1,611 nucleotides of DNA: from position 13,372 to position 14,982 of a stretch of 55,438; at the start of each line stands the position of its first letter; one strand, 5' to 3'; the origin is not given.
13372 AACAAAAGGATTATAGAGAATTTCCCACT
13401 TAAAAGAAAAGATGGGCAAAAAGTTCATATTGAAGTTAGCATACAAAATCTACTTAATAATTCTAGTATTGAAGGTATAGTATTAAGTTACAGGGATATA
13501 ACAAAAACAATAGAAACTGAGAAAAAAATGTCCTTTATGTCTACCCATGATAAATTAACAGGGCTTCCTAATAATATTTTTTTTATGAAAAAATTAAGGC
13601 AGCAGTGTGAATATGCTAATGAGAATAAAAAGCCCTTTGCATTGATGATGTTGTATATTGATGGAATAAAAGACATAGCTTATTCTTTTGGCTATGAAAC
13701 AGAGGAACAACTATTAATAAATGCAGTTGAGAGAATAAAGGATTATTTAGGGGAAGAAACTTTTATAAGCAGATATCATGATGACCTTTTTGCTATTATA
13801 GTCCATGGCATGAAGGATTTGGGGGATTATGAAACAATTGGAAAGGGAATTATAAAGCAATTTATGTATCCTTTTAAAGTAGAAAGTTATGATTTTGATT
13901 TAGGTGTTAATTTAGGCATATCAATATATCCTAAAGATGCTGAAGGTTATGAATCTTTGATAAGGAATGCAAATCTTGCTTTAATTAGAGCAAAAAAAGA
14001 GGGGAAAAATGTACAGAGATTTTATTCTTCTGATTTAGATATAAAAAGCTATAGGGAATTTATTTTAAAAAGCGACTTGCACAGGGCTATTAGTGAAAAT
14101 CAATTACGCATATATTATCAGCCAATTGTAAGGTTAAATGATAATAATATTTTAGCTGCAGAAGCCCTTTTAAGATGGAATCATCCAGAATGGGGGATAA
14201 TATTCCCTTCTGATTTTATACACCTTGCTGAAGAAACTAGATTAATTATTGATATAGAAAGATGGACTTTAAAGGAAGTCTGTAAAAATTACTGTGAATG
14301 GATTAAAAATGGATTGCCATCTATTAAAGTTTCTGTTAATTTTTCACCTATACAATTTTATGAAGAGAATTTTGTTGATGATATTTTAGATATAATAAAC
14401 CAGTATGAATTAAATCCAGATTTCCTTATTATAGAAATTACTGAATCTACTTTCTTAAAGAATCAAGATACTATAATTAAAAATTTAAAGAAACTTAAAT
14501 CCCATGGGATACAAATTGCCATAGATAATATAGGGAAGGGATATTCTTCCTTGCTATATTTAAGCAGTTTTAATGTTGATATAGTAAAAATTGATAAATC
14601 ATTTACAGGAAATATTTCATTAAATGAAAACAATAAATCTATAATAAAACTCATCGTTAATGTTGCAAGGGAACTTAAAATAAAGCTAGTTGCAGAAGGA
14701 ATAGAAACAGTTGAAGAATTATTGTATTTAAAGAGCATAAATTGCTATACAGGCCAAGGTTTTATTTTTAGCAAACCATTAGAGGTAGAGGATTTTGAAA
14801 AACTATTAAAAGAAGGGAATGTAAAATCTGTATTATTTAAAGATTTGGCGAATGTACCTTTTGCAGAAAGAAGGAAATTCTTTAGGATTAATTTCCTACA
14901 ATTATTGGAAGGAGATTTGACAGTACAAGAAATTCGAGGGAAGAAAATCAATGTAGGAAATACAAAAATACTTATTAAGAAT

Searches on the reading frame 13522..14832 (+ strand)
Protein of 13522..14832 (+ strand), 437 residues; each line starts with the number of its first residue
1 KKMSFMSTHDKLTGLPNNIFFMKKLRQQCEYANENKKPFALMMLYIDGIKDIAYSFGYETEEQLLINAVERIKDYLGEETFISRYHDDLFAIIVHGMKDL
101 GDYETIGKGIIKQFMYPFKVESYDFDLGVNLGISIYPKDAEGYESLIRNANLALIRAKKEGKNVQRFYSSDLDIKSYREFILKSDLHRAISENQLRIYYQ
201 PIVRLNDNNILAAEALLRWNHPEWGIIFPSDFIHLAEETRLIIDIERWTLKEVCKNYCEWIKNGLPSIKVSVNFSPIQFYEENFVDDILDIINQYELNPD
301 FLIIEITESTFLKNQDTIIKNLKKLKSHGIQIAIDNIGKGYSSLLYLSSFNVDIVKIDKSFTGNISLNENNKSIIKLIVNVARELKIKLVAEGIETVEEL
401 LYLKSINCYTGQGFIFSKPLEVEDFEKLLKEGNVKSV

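Call 47: search_solved_structures(query=window:13522-14832:+, show_alignments=2, max_evalue=1e-20)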
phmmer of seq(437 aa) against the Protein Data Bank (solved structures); distinct sequences matched with E-value up to 1e-20: 36.
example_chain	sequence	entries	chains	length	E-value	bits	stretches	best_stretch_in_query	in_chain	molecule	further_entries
5m3c_A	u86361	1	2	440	3e-81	276.9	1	8-426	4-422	Diguanylate cyclase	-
4rnh_A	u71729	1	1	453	7.1e-71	242.7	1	4-428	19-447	Motility regulator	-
4rnf_A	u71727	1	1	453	7.1e-71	242.7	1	4-428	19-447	Motility regulator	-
9clo_A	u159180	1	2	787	5.1e-56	193.8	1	9-425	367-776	Oxygen sensor protein DosP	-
9cmf_A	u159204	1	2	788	5.1e-56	193.8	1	9-425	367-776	Oxygen sensor protein DosP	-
9bgv_A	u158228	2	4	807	5.4e-56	193.7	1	9-425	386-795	Oxygen sensor protein DosP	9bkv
9cdr_A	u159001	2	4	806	5.4e-56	193.7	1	9-425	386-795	Oxygen sensor protein DosP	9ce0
5m1t_A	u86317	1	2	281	1.3e-53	185.9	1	174-424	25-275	MucR Phosphodiesterase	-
8arv_A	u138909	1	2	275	1.5e-51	179.1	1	181-432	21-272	Bifunctional diguanylate cyclase/phosphodiesterase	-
4rni_A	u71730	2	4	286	2.7e-48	168.4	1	169-428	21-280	Motility regulator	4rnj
5yrp_A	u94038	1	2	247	4.6e-48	167.6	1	194-434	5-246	Sensory box/response regulator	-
2r6o_A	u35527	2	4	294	3.8e-47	164.6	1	174-430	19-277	Putative diguanylate cyclase/phosphodiesterase (GGDEF & EAL domains) | PUTATIVE DIGUANYLATE CYCLASE/PHOSPHODIESTERASE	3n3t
4hu3_A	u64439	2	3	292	1.4e-44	156.1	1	167-425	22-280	Oxygen sensor protein DosP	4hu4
6hq4_A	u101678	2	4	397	1.7e-41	146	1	180-430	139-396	EAL Enzyme Bd1971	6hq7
6hq5_A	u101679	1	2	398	1.7e-41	146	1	180-430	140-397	EAL Enzyme Bd1971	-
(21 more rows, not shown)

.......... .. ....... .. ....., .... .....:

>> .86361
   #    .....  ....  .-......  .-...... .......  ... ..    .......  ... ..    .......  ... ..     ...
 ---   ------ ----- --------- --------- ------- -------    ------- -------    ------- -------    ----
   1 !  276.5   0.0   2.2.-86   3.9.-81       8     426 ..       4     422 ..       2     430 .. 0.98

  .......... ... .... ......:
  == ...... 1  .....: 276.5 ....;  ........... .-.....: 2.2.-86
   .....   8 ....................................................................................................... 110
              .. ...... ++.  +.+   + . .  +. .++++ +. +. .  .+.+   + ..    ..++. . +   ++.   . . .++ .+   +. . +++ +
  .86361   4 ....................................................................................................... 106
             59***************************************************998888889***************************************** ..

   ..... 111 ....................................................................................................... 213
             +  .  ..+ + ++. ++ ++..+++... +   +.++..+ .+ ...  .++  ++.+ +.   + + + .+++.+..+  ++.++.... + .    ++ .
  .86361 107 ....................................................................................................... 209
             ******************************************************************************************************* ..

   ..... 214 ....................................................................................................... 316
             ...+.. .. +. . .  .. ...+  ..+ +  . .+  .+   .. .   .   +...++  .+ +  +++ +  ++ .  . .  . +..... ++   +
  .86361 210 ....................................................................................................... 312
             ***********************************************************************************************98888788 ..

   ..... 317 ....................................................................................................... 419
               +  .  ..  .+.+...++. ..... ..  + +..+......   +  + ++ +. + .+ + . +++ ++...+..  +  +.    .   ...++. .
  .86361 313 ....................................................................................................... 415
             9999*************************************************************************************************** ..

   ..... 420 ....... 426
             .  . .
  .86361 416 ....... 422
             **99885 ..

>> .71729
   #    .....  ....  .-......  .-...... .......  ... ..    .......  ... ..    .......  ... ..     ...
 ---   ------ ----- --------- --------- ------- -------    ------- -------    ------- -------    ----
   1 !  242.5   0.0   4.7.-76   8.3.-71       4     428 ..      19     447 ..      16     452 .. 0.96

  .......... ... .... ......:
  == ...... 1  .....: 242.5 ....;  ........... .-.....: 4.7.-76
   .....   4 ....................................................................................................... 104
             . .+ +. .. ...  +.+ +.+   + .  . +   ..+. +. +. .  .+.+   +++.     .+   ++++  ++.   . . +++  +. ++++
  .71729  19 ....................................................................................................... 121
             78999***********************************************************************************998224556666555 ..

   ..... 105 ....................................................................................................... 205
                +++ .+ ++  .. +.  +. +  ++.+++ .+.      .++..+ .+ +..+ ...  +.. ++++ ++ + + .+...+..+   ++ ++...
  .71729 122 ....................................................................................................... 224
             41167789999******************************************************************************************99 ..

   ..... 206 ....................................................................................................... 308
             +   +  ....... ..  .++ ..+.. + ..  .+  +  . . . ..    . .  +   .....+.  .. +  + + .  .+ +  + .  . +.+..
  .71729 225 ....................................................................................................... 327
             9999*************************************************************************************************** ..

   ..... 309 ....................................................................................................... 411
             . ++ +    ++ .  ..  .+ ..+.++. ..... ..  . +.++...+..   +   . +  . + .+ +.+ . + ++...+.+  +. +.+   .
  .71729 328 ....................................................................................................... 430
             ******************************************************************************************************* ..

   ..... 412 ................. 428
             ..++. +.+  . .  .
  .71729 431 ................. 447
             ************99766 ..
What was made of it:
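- On EAL-type c-di-GMP phosphodiesterase: In the alignment to 5m3c and MorA 4rnh, EALLR, SVN, EITES, KIDKS, AEGIET and QGF are kept, but DDFGTG is DNIGKG, so the second metal-site Asp is Asn (call 47).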
